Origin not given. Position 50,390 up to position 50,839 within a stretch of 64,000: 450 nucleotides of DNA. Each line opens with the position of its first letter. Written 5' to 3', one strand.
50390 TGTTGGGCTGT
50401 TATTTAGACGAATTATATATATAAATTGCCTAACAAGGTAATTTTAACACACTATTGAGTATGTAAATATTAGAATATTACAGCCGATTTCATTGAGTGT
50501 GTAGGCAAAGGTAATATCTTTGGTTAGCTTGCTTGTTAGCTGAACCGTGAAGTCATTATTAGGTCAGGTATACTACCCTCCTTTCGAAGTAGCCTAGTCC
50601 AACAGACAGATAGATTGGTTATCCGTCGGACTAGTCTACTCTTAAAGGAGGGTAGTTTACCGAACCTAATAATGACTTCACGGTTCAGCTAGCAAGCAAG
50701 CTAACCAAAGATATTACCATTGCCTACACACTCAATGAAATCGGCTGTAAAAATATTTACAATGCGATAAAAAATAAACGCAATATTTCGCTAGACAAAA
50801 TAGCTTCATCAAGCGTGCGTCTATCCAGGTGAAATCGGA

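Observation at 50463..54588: Degenerate Penelope-like element with GIY-YIG endonuclease, flanked on both sides by related long palindromic foldback elements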

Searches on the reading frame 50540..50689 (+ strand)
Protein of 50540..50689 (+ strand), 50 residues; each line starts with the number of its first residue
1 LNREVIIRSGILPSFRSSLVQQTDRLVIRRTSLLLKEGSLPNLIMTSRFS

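Call 63: find_homologous_proteins(query=window:50540-50689:+, max_evalue=10)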
Query seq(50 aa): no candidate shares three 5-residue words with the query. No homologue found.
